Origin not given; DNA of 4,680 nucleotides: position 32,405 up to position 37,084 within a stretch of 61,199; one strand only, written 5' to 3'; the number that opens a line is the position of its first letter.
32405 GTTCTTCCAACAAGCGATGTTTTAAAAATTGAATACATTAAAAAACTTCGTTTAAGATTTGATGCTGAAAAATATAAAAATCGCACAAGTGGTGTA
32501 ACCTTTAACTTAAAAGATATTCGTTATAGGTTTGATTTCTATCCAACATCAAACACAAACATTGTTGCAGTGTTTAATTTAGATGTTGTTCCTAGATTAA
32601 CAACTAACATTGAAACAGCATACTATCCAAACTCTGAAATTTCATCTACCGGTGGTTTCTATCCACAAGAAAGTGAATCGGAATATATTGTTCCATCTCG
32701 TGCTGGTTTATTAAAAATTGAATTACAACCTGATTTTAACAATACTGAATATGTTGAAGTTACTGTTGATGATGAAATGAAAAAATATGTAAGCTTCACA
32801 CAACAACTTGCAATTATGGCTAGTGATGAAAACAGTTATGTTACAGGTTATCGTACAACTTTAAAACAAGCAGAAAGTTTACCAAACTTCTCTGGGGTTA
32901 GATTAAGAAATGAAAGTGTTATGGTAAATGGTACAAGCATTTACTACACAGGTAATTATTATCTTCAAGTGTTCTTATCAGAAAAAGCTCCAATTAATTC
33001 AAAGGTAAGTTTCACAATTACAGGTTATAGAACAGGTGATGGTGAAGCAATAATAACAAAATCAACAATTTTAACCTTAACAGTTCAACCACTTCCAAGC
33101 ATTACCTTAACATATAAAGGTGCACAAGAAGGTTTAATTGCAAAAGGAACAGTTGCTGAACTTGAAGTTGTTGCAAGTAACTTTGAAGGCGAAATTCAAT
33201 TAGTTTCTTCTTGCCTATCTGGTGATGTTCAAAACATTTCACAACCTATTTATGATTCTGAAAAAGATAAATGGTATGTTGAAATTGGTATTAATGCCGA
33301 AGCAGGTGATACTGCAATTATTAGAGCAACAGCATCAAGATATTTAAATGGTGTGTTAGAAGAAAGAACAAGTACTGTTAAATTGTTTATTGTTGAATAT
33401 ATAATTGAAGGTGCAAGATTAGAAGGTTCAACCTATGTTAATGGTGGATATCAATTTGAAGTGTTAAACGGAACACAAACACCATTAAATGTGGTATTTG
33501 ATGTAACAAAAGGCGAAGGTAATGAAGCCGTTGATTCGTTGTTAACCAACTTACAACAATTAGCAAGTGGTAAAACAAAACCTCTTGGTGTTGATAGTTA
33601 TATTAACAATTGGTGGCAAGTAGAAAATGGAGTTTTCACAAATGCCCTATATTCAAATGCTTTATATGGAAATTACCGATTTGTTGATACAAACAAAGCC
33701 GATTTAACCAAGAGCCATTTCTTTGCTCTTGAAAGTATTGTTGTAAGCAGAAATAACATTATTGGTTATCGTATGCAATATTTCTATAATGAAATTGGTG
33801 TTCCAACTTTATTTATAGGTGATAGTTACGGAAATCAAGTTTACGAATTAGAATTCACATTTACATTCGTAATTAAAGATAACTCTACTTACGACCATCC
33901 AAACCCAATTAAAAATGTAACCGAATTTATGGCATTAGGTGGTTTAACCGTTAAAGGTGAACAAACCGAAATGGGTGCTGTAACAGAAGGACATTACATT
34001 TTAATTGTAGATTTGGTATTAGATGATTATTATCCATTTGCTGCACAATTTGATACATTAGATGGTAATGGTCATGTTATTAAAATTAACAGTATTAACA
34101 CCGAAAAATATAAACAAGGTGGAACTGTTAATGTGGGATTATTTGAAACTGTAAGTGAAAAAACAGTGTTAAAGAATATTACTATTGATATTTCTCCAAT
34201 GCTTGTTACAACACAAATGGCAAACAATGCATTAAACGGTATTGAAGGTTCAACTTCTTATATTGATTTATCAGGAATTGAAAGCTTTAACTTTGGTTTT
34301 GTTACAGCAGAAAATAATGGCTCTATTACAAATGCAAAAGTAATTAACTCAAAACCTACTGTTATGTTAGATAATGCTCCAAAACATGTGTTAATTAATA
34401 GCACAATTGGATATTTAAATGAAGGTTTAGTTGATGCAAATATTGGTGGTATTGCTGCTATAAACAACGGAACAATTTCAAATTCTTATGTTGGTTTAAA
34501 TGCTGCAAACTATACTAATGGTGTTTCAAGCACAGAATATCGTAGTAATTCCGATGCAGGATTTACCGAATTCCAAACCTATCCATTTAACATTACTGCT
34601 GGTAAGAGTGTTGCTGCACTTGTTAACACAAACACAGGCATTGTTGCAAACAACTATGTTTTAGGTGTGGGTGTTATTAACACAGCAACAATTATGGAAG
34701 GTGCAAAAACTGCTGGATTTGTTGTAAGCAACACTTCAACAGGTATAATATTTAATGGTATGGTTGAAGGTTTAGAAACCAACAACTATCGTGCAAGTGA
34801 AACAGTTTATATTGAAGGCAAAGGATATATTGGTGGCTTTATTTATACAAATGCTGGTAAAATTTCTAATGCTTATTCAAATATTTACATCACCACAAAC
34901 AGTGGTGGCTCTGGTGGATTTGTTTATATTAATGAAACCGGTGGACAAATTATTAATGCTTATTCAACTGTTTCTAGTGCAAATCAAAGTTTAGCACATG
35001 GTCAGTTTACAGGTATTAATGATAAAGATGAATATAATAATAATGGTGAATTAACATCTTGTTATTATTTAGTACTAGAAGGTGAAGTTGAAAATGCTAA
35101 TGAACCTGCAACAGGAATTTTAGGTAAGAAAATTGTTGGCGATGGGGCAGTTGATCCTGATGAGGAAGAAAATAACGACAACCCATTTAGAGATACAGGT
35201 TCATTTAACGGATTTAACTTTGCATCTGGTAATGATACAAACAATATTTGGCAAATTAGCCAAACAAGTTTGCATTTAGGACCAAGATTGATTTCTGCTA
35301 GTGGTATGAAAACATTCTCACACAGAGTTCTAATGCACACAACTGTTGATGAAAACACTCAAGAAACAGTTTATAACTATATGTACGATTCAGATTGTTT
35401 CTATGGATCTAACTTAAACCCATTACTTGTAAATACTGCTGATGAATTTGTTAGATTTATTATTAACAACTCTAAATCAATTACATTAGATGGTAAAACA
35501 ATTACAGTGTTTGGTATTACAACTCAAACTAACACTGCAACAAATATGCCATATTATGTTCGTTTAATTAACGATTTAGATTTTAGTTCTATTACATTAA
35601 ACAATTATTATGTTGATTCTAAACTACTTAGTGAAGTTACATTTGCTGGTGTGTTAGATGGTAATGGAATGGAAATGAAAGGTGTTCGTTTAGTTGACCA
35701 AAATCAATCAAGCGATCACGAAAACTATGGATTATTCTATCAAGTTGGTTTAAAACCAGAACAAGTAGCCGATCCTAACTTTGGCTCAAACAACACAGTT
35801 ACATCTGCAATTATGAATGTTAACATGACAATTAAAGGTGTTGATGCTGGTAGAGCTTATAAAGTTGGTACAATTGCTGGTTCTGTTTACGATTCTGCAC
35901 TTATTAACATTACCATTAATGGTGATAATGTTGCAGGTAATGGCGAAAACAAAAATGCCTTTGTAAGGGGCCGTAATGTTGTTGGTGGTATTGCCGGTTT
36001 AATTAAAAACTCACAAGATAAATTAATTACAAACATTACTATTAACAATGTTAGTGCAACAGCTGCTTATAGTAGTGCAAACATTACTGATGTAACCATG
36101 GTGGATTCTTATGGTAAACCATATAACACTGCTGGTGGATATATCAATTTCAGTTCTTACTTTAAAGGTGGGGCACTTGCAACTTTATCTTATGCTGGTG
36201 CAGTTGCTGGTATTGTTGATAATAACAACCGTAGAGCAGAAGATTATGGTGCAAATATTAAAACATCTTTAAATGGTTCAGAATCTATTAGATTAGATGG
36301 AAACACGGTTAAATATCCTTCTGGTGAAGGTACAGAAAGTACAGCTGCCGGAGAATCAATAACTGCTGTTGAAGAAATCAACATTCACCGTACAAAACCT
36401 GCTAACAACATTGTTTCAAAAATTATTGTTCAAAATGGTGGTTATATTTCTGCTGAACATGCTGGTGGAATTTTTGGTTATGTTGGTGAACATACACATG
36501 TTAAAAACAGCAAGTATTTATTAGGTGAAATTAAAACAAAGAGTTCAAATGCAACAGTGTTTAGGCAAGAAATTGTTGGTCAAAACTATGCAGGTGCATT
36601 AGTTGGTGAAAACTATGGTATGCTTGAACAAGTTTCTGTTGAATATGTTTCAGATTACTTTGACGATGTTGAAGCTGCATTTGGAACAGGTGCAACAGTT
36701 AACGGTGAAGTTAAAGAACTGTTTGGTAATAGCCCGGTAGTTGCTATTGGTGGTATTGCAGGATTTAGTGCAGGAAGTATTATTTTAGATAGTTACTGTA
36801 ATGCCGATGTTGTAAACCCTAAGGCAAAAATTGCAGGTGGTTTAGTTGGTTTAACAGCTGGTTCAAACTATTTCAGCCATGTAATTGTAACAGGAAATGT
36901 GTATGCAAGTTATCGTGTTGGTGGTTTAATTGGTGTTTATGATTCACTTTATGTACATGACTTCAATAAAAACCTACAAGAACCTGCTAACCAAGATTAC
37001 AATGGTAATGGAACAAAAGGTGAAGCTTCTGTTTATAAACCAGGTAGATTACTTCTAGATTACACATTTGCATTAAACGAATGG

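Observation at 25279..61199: Tandem pair of ~6,000-aa paralogous giant lipoprotein genes fills 58% of the window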

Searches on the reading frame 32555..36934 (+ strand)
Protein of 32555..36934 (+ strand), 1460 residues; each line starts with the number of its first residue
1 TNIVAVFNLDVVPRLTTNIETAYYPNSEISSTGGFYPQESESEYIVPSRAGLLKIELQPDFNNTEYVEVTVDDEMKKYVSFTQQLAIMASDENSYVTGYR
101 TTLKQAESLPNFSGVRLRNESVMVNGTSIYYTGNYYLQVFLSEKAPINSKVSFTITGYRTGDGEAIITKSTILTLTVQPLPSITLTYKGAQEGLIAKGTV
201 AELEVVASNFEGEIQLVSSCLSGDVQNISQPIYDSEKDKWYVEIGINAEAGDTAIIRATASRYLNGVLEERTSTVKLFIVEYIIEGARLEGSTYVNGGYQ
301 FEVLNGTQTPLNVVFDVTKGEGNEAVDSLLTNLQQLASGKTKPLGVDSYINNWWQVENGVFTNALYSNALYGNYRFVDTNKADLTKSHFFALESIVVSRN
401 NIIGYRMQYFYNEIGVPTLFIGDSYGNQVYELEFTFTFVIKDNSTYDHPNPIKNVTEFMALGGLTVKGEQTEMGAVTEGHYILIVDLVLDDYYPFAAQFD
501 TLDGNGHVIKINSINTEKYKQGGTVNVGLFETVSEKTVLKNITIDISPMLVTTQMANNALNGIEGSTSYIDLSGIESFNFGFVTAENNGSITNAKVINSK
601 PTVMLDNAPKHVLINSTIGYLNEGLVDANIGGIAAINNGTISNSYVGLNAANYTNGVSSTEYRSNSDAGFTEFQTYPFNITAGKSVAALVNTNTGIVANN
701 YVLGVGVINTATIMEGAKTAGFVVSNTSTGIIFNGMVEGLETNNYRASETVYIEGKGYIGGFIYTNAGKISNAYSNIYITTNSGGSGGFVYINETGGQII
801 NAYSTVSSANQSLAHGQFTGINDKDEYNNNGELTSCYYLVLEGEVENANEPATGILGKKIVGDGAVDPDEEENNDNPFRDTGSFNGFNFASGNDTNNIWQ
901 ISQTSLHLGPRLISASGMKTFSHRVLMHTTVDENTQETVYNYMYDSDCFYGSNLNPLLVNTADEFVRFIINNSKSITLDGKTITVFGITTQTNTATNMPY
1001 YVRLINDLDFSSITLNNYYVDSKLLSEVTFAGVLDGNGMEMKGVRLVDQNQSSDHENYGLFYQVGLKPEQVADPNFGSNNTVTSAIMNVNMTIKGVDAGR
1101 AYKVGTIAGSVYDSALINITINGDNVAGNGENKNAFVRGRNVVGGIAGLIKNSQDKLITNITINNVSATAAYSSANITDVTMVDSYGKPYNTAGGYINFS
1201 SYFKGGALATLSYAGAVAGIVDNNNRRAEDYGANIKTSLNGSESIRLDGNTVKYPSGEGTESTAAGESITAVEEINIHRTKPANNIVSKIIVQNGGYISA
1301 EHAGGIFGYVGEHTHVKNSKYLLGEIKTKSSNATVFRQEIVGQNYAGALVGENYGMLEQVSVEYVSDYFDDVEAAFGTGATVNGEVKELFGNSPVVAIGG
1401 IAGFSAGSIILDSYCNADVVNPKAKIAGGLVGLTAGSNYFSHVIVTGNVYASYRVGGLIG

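Call 15: find_homologous_proteins(query=window:32555-36934:+, max_evalue=0.00001)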
Query window:32555-36934:+: 8000 candidates shared short words with the query, none scored E <= 0.00001.

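Call 19: find_related_loci(query=A1, collection=genome_contigs, flank=10000)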
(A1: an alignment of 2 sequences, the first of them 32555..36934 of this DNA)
Query A1 (1460 aa) in genome_contigs; peptide patterns used: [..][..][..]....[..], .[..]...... (x = any residue, [..] = any of these).
268 stretches matched a pattern; 25 encode a relative of the query (tblastn E <= 1e-3); 24 distinct loci.
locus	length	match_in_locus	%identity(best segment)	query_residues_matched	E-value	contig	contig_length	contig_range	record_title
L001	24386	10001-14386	64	1-1460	0e+0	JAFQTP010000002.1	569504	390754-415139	MAG: Clostridia bacterium isolate RGIG2139 Goat_Colon-6__c478389, whole genome shotgun sequence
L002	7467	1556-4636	50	397-1460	0e+0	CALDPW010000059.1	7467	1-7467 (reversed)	MAG TPA_asm: uncultured Clostridia bacterium isolate SRR6425815_bin.116_CONCOCT_v1.1_MAG genome assembly, contig: ERZ176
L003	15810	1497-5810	32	3-1460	0e+0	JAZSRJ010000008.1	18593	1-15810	MAG: Clostridia bacterium isolate T1900044537_TS20190003.MAGScoT_cleanbin_000056 SGB_33_k141_2124601, whole genome shotg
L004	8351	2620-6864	30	2-1449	3e-162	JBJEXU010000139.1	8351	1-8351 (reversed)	MAG: Christensenellales bacterium isolate LOHA03_bin.029 NODE_3547_length_8351_cov_5.228182, whole genome shotgun sequen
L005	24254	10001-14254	48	7-1460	0e+0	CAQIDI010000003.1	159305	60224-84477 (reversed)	MAG TPA_asm: uncultured Eubacteriales bacterium isolate MGBC117996 genome assembly, contig: MGBC117996.3, whole genome s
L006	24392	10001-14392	29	9-1460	3e-146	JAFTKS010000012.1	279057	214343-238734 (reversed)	MAG: Clostridia bacterium isolate RGIG3907 Roe_deer_Cecum-2__c309566, whole genome shotgun sequence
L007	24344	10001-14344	30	9-1460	1e-155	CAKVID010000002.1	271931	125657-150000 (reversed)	MAG: uncultured Clostridia bacterium isolate REFINED_METABAT215_TOP10_CONTIGS_1500_ASSEMBLY_K77_MERGED__Hadza_MoBio_hadz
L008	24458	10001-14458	33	3-1460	2e-131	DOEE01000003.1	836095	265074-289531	MAG TPA_asm: Clostridiales bacterium isolate UBA11490 contig_75, whole genome shotgun sequence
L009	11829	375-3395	33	389-1460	1e-126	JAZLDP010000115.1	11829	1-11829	MAG: Clostridia bacterium isolate T1900045029_TC20190022.MAGScoT_cleanbin_000015 SGB_4447_k141_99699, whole genome shotg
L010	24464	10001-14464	34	3-1460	5e-136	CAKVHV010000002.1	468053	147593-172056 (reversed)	MAG: uncultured Clostridia bacterium isolate REFINED_METABAT215_TOP10_CONTIGS_1500_ASSEMBLY_K77_MERGED__Hadza_PheChl_Fib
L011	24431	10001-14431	24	2-1460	3e-64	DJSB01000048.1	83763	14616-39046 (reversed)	MAG TPA_asm: Christensenella sp. UBA6345 UBA6345_contig_367, whole genome shotgun sequence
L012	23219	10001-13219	25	430-1460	1e-50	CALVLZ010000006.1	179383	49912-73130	MAG: uncultured Clostridia bacterium isolate E30__bin235 genome assembly, contig: E30__k127_7086299, whole genome shotgu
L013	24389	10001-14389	30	9-1460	4e-149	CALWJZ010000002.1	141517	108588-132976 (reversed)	MAG: uncultured Clostridia bacterium isolate BRZ_AM__bin13 genome assembly, contig: BRZ_AM__NODE_142_length_141517_cov_1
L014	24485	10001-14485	27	2-1460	2e-44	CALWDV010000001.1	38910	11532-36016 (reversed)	MAG: uncultured Clostridia bacterium isolate BRZ_DT__bin11 genome assembly, contig: BRZ_DT__NODE_951_length_38910_cov_6.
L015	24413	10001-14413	26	8-1460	6e-35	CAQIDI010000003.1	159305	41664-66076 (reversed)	MAG TPA_asm: uncultured Eubacteriales bacterium isolate MGBC117996 genome assembly, contig: MGBC117996.3, whole genome s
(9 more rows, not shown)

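Call 81: find_related_loci(query=A12, collection=metagenome_contigs, flank=10000)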
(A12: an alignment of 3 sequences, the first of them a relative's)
Query A12 (2000 aa) in metagenome_contigs; peptide patterns used: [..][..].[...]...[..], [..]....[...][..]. (x = any residue, [..] = any of these).
233 stretches matched a pattern; 2 encode a relative of the query (tblastn E <= 1e-3); 2 distinct loci.
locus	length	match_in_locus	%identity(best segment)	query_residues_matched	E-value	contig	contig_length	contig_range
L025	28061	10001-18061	31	20-1952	0e+0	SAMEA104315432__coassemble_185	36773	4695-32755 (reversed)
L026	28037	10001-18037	31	20-1952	0e+0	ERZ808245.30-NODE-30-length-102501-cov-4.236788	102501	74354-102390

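Call 86: search_protein_families(library=ncbifam, proteins=[L025:19948-23508:+, L025:23521-27120:+, L025:27660-27935:+], max_evalue=0.00001)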
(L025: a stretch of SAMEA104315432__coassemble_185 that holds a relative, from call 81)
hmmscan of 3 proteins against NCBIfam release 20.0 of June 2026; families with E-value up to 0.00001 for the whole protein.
L025:19948-23508:+ (1187 aa): 7 families
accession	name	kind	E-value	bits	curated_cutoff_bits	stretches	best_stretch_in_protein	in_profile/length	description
NF001616.1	PRK00405.1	equivalog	0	1489.8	896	1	2-1109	48-1095/1096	DNA-directed RNA polymerase subunit beta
TIGR02013.1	rpoB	equivalog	0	1466.6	801.15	3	162-862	291-895/1238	DNA-directed RNA polymerase subunit beta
NF007172.0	PRK09603.1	equivalog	6e-294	978.6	5372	4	346-862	430-949/2890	DNA-directed RNA polymerase subunit beta/beta'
NF011417.0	PRK14844.1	equivalog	6.3e-288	959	4632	5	346-864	439-961/2839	DNA-directed RNA polymerase subunit beta/beta'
NF006335.0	PRK08565.1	equivalog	2.5e-112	376.4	1402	3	718-1067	712-1052/1116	DNA-directed RNA polymerase subunit B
TIGR03670.1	rpoB_arch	equivalog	3.3e-89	299.8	811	2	716-1067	194-536/599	DNA-directed RNA polymerase subunit B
NF007175.0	PRK09606.1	equivalog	2.2e-24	85.8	355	1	358-511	314-472/496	DNA-directed RNA polymerase subunit B''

L025:23521-27120:+ (1200 aa): 12 families
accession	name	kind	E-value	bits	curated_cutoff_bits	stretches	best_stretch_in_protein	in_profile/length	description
TIGR02386.1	rpoC_TIGR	equivalog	0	1671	963.5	1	10-1169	2-1146/1147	DNA-directed RNA polymerase subunit beta'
NF011498.0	PRK14906.1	equivalog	0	1450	1437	2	148-1172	236-1243/1459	DNA-directed RNA polymerase subunit beta'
NF007172.0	PRK09603.1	equivalog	0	1268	5372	2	7-928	1396-2307/2890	DNA-directed RNA polymerase subunit beta/beta'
NF011417.0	PRK14844.1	equivalog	0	1139.4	4632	2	8-927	1449-2362/2839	DNA-directed RNA polymerase subunit beta/beta'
NF002729.0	PRK02625.1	equivalog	4.1e-249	828.4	1117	1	8-554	10-572/626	DNA-directed RNA polymerase subunit gamma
TIGR02387.1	rpoC1_cyan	equivalog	2.6e-244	812.5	975.9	1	10-549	5-561/619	DNA-directed RNA polymerase subunit gamma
NF002724.0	PRK02597.1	equivalog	3.9e-181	604.3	1878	2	589-928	12-348/1338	DNA-directed RNA polymerase subunit beta'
TIGR02388.1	rpoC2_cyan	equivalog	5.7e-169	564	467.4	2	590-928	5-339/1230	DNA-directed RNA polymerase subunit beta''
NF006336.0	PRK08566.1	equivalog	5.5e-99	332.5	819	2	378-803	387-847/883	DNA-directed RNA polymerase subunit A'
TIGR02390.1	RNA_pol_rpoA1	equivalog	1.2e-93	314.8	1042.55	2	381-796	385-833/867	DNA-directed RNA polymerase subunit A'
TIGR02389.1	RNA_pol_rpoA2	equivalog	3.9e-31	108.4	420.65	2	891-948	37-93/367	DNA-directed RNA polymerase subunit A''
NF011491.0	PRK14898.1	equivalog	6.7e-22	77.3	783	1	1117-1165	795-843/860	DNA-directed RNA polymerase subunit A''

L025:27660-27935:+ (92 aa): 0 families

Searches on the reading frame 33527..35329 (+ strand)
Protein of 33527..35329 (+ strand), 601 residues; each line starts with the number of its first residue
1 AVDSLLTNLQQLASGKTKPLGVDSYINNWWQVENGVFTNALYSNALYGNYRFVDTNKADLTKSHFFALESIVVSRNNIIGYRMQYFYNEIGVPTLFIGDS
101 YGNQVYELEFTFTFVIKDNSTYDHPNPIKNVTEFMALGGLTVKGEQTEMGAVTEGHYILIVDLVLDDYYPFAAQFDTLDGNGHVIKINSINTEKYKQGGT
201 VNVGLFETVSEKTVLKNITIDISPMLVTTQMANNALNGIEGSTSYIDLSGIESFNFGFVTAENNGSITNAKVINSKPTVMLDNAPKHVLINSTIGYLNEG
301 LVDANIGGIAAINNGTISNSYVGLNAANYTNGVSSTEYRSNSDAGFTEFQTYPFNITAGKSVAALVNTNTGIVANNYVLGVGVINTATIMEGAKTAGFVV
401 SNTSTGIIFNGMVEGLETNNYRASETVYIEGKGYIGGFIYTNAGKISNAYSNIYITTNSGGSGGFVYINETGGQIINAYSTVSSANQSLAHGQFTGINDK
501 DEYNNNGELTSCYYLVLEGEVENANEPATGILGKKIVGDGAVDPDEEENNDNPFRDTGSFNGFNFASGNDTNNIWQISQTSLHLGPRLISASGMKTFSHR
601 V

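Call 42: find_homologous_proteins(query=window:33527-35329:+, max_evalue=0.001)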
Query window:33527-35329:+: 8000 candidates shared short words with the query, none scored E <= 0.001.
